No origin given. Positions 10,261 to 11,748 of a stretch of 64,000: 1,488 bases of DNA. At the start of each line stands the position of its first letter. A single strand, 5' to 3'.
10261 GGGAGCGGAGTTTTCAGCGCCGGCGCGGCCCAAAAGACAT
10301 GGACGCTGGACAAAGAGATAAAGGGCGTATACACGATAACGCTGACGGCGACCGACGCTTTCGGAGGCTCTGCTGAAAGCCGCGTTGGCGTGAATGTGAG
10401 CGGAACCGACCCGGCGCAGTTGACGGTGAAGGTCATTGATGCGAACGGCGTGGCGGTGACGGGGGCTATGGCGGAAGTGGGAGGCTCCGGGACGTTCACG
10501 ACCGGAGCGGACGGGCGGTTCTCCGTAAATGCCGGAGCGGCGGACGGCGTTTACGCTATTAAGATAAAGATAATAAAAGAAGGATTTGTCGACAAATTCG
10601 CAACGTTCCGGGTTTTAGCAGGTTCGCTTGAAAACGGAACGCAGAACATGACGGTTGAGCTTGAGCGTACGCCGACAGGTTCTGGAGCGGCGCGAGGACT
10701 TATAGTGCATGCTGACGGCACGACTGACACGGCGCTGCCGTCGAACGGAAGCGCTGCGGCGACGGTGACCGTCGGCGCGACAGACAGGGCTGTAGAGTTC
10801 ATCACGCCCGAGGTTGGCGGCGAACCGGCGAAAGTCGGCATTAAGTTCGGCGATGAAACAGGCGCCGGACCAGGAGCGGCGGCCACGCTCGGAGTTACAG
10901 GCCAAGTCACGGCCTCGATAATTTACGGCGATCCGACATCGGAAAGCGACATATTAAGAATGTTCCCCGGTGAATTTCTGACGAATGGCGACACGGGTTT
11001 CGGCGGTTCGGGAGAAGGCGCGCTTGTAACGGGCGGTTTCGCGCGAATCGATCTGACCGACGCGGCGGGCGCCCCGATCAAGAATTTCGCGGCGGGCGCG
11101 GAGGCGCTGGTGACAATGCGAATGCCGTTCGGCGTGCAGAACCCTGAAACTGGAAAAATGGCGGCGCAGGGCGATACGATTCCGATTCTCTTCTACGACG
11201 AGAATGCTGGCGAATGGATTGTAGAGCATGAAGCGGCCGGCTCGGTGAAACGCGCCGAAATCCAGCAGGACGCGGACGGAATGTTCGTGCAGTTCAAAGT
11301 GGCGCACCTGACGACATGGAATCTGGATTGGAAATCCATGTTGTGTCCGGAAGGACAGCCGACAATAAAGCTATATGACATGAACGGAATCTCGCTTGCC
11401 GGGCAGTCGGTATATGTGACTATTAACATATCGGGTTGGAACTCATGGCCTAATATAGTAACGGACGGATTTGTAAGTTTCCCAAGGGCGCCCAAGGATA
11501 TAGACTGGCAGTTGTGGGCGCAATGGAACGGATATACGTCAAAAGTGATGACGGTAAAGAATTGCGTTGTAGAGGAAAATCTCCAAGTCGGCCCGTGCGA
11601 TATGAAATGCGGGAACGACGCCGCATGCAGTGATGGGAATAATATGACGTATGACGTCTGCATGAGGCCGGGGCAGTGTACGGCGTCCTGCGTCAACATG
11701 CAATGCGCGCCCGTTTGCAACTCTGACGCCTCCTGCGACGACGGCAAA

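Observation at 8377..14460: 2027-aa secreted protein combining an S8 protease, Ig-like domains, 14 six-cysteine modules and an RCC1 propeller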

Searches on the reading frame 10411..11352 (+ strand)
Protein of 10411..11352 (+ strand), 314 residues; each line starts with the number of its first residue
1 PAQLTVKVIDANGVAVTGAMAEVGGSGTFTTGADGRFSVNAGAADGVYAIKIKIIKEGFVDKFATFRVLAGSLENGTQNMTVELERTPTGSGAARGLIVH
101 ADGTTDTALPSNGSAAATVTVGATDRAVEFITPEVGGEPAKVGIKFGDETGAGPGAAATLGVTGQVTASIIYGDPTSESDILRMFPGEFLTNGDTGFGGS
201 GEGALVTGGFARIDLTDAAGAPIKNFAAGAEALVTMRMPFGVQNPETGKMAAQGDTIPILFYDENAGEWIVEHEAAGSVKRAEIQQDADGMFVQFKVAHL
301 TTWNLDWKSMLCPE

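Call 87: search_solved_structures(query=A5, max_evalue=10, show_alignments=3)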
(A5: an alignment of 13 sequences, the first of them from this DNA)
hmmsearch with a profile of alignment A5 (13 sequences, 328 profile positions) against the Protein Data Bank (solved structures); distinct sequences matched with E-value up to 10: 3.
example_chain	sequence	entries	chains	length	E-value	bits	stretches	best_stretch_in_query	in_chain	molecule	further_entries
9y6n_A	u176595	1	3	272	0.0016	20.8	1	201-318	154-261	Protein FAM171A2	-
8feh_D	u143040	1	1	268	0.046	16.1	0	123-179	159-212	Minor capsid protein A1 fusion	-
6cse_A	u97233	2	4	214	0.87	11.8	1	82-158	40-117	Monoclonal antibody FAB heavy chain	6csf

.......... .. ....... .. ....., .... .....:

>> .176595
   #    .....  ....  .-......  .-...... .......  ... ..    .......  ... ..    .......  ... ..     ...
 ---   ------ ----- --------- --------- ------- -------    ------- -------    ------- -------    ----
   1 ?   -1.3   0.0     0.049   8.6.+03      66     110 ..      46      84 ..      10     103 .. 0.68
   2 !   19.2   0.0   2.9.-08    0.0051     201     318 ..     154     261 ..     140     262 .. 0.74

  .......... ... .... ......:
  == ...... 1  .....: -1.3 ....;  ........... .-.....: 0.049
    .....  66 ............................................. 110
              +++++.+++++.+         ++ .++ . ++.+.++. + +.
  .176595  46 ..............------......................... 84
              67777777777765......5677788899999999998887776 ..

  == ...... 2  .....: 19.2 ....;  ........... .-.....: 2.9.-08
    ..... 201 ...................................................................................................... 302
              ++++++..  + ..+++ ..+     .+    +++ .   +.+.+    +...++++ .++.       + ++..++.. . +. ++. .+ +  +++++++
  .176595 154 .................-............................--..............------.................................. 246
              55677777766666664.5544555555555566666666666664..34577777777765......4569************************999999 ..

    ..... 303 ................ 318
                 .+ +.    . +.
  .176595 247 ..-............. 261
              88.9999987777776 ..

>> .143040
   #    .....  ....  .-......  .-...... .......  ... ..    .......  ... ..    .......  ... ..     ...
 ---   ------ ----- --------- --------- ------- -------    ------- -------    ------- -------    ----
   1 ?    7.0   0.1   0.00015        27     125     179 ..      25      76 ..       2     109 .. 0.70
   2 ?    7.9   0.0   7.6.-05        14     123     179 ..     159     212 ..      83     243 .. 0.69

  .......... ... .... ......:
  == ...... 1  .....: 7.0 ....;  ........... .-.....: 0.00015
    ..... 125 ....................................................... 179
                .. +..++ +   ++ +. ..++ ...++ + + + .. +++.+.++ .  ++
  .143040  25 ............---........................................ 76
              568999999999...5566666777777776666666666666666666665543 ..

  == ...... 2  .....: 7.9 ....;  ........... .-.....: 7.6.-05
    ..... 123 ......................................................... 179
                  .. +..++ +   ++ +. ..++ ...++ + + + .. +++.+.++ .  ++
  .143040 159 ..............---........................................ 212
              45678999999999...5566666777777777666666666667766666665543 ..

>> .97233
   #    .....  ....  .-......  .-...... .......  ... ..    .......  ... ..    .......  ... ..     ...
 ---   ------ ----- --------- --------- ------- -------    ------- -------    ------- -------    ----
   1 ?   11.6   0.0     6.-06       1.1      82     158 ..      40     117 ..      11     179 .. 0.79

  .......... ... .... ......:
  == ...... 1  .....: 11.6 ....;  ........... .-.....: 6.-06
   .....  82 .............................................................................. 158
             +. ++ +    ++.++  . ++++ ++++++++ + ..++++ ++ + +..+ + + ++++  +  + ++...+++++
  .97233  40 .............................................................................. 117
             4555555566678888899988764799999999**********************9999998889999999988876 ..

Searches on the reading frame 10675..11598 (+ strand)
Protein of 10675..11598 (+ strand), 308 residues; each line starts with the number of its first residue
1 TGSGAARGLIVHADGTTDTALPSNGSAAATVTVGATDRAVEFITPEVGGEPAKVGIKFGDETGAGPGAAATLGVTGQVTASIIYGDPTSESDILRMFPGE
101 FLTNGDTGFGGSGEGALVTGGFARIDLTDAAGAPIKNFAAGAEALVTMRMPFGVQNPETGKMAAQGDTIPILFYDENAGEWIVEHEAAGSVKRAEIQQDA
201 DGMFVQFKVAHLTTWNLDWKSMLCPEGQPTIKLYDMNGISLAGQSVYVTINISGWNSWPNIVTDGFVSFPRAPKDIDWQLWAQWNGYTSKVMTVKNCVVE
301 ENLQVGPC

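Call 15: search_protein_families(library=pfam, proteins=[window:10681-11595:+], max_evalue=10)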
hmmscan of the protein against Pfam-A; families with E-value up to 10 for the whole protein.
seq(305 aa): 1 family
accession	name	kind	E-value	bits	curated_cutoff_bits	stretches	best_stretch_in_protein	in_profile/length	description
PF11604.15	CusF_Ec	-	0.018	15.3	27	1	145-182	32-69/72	Copper binding periplasmic protein CusF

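Call 17: search_solved_structures(query=window:10681-11595:+, max_evalue=10, show_alignments=1)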
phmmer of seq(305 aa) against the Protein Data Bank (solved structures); distinct sequences matched with E-value up to 10: 2.
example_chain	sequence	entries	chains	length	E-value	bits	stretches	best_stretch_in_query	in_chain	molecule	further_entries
7wac_A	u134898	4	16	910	0.97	11.6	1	44-189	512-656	Cyanophycin synthase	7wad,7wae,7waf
6wxr_A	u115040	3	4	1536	1.8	10.8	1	69-140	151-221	Dual oxidase 1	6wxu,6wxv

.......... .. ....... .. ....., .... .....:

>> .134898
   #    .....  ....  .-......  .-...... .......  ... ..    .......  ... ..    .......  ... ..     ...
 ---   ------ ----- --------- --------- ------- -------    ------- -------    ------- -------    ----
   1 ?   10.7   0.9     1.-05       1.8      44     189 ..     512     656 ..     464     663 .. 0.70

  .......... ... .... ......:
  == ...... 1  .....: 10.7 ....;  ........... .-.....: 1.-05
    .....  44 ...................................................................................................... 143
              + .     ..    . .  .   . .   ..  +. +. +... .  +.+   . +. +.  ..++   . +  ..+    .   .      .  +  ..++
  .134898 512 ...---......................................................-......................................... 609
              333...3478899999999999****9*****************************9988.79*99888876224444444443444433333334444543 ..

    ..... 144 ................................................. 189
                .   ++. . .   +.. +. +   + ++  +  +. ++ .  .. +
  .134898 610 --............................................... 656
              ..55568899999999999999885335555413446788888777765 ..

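Call 37: find_related_loci(query=A2, collection=genome_contigs, flank=8000)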
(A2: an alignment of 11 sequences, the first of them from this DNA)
Query A2 (308 aa) in genome_contigs; peptide patterns used: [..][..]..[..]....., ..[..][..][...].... (x = any residue, [..] = any of these).
599 stretches matched a pattern (row limit reached: there are more); 17 encode a relative of the query (tblastn E <= 1e-3); 16 distinct loci.
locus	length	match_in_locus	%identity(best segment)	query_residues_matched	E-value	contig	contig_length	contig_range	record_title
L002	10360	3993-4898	50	1-297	2e-90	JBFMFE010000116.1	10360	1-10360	MAG: bacterium isolate MAG263 MAG263_116, whole genome shotgun sequence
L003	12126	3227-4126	45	1-297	9e-59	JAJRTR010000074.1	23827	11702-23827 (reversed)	MAG: bacterium isolate Dive96_bin1.91 k141_2172433, whole genome shotgun sequence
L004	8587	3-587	48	110-308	1e-54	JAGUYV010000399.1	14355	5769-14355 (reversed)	MAG: bacterium isolate DeMMO6_30 c_000000067072, whole genome shotgun sequence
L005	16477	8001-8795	46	30-297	5e-71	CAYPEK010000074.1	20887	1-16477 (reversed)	MAG TPA_asm: uncultured bacterium isolate binchicken_co246_416 genome assembly, contig: NODE_3188_length_20887_cov_7.287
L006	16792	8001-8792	29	23-305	1e-20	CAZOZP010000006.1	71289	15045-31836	MAG TPA_asm: uncultured Melioribacteraceae bacterium isolate binchicken_co190_134 genome assembly, contig: NODE_841_leng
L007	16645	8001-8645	29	74-297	5e-18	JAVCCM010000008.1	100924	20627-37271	MAG: Candidatus Electryonea clarkiae isolate MAG_3300035698_1675 Ga0374944_199862, whole genome shotgun sequence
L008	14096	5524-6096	30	74-276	7e-16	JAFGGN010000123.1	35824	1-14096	MAG: bacterium isolate Zod_Metabat.1387 k87_12536182, whole genome shotgun sequence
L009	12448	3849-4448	31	74-282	1e-15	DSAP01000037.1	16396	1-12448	MAG TPA_asm: bacterium isolate SpSt-1151 Ga0129302_1001672, whole genome shotgun sequence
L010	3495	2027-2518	30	46-219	6e-15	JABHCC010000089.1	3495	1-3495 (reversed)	MAG: Bacteroidetes bacterium isolate SI037_bin1 k141_1234132, whole genome shotgun sequence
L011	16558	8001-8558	32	23-219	1e-14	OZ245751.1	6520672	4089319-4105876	MAG: Saprospiraceae bacterium isolate 8f35e0f5-1df0-4d37-baeb-18c41ceaeba0 genome assembly, chromosome: 1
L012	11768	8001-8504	31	42-219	6e-14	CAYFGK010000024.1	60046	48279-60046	MAG TPA_asm: uncultured Saprospiraceae bacterium isolate ERP003628_co2_4 genome assembly, contig: NODE_325_length_60046_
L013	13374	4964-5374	34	90-230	1e-13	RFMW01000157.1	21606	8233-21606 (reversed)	MAG: Sphingobacteriia bacterium isolate LLD_074 Lanier.contig198552.21606bp, whole genome shotgun sequence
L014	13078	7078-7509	31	74-226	2e-13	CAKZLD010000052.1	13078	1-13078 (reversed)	MAG TPA_asm: uncultured Ignavibacterium sp. isolate SRR5214706_bin.122_CONCOCT_v1.1_MAG genome assembly, contig: ERZ1744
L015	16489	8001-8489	29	94-248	6e-13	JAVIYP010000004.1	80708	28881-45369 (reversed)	MAG: Bacteroidales bacterium isolate Mx-sat NODE_8_length_80708_cov_2.29048_ID_71, whole genome shotgun sequence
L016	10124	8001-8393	30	84-224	1e-12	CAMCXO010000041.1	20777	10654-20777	MAG: Chryseobacterium gleum isolate MiE-22jul19-161 genome assembly, contig: MiE-22jul19-C2264, whole genome shotgun seq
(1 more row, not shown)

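Call 42: predict_structure(alignment_id=A2)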
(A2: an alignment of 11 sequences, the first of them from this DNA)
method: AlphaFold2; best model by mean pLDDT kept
length: 308 residues; sequences in the alignment: 11
mean_pLDDT: 86.7   pTM: 0.82
mean pLDDT of the five models: 86.7, 85.6, 85.5, 83.5, 83.0
residues with pLDDT >= 90: 138; 70-90: 139; 50-70: 28; < 50: 3
segments of 3 or more residues with pLDDT < 50: 1-3
pLDDT, mean of each block of 10 residues (from residue 1): 69 95 79 97 81 92 95 95 78 65 80 83 91 92 94 85 93 89 90 95 94 88 87 91 88 69 83 87 91 88 82
secondary structure, 60 per line:
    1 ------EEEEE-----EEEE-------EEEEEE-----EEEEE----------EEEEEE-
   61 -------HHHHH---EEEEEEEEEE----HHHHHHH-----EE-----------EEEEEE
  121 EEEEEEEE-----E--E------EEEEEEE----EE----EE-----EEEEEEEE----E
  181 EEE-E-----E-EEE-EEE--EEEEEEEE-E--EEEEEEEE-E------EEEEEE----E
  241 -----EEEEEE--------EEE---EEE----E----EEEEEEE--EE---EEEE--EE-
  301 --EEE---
elements in order: E7-11 E17-20 E28-33 E39-43 E54-59 H68-72 E76-85 H90-96 E115-128 E144-150 E168-175 E180-183 E193-195 E197-199 E202-209 E214-221 E230-235 E246-251 E260-262 E266-268 E278-284 E292-295 E303-305

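Call 45: fold_search(model_id=the predicted structure, library=pdb)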
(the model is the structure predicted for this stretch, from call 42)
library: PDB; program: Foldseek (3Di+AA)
matches with E <= 10: 872; with E <= 0.001: 0
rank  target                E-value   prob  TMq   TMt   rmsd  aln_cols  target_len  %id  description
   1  8wgg                  9.8e-03  0.25  0.18  0.14  16.4       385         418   11  Crystal structure of basal pilin PilB from Streptococcus sanguinis (released 2025-03-26)
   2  9c7u_B                1.3e-02  0.85  0.20  0.30  15.7       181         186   10  Structure of the human truncated BOS complex in GDN (released 2024-08-21)
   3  8j07_k3               1.5e-02  0.90  0.27  0.19  11.3       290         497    8  96nm repeat of human respiratory doublet microtubule and associated axonemal complexes (released 2023-07-26)
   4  9vqn                  1.7e-02  0.25  0.20  0.15  17.5       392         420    9  Crystal structure of Se-Met SSA1633 from Streptococcus sanguinis (Phase determination model) (released 2026-01-21)
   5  9uvm                  2.3e-02  0.25  0.20  0.16  18.0       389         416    8  The SeMet pili protein of Streptococcus Sanguinis (released 2026-01-21)
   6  6fwv_B                2.4e-02  0.18  0.19  0.12  38.2       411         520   10  The Bacillus anthracis TIE protein (released 2018-08-08)
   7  9fqr_Hn               2.8e-02  0.75  0.33  0.20  13.4       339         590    8  96-nm repeat of axonemal doublet microtubules from bovine sperm (released 2025-03-26)
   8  6m7c                  4.0e-02  0.25  0.17  0.19  16.6       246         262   10  Crystal structure of C-terminal fragment of pilus adhesin SpaC from Lactobacillus rhamnosus GG (released 2020-07-29)
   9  9g8b_A                4.2e-02  0.08  0.12  0.11  35.9       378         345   11  CryoEM structure of the fragment-2 (2892-3236) in the grappling hook protein A (GhpA) in the bacterium Aureispira sp.  (released 2024-10-16)
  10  3kpt_B                5.0e-02  0.14  0.19  0.17  20.8       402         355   10  Crystal structure of BcpA, the major pilin subunit of Bacillus cereus (released 2009-11-24)
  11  6fwv_A                5.2e-02  0.13  0.19  0.12  39.2       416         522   11  The Bacillus anthracis TIE protein (released 2018-08-08)
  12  8wg6                  5.5e-02  0.14  0.18  0.14  16.5       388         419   10  Crystal structure of major pilin PilB from Streptococcus sanguinis - SeMet derivative (released 2025-03-26)
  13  9flu_A                5.5e-02  0.06  0.12  0.11  37.0       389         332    8  CryoEM structure of the fragment-1 (3402-3733) in the grappling hook protein A (GhpA) in the bacterium Aureispira sp.  (released 2024-10-16)
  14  4a2m_B                5.8e-02  0.08  0.12  0.08  17.5       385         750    8  Structure of the periplasmic domain of the heparin and heparan sulphate sensing hybrid two component system BT4663 in  (released 2012-05-02)
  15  6ixy_A                6.1e-02  0.21  0.22  0.16  17.7       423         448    9  X-ray structure of major pilin from C. perfringens SM101 (released 2019-08-14)
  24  3g5b                  1.1e-01  0.25  0.28  0.24  15.3       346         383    9  The structure of UNC5b cytoplasmic domain (released 2009-04-07)
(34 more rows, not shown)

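Call 71: search_protein_families(library=ncbifam, proteins=[window:10675-11598:+], max_evalue=0.1)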
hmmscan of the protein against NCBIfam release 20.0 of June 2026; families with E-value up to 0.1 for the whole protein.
window:10675-11598:+ (308 aa): 0 families

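Call 73: search_protein_families(library=pfam, alignment_id=A2, max_evalue=10)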
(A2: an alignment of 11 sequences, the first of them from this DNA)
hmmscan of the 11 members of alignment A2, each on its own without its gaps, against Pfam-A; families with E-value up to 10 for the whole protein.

A. member 1, seq(308 aa): 1 family
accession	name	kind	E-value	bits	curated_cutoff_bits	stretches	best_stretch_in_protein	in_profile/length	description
PF11604.15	CusF_Ec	-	0.018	15.3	27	1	147-184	32-69/72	Copper binding periplasmic protein CusF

B. families by the number of members that match (of 11 scanned): 11 families
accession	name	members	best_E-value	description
PF10577.15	FAM171A1-2-B_N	2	0.0038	FAM171A1/A2/B, N-terminal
PF14524.12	Wzt_C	2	0.0048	Wzt C-terminal domain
PF25363.1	DUF7881_C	2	0.15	Domain of unknown function (DUF7881) C-terminal domain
PF02369.22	Big_1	2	0.23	Bacterial Ig-like domain (group 1)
PF11604.15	CusF_Ec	1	0.018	Copper binding periplasmic protein CusF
PF01835.25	MG2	1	0.05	MG2 domain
PF21462.3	PsaS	1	0.055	Ph 6 antigen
PF05751.16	FixH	1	0.076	FixH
PF07228.17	SpoIIE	1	0.21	Stage II sporulation protein E (SpoIIE)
PF24107.1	DUF7382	1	0.34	Domain of unknown function (DUF7382)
PF22704.2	CBM13-like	1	0.88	Alpha-galactosidase, CBM13 domain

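Call 74: search_solved_structures(query=A2, max_evalue=10, show_alignments=3)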
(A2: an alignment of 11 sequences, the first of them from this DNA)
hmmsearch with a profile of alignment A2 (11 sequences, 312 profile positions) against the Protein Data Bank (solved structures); distinct sequences matched with E-value up to 10: 0.
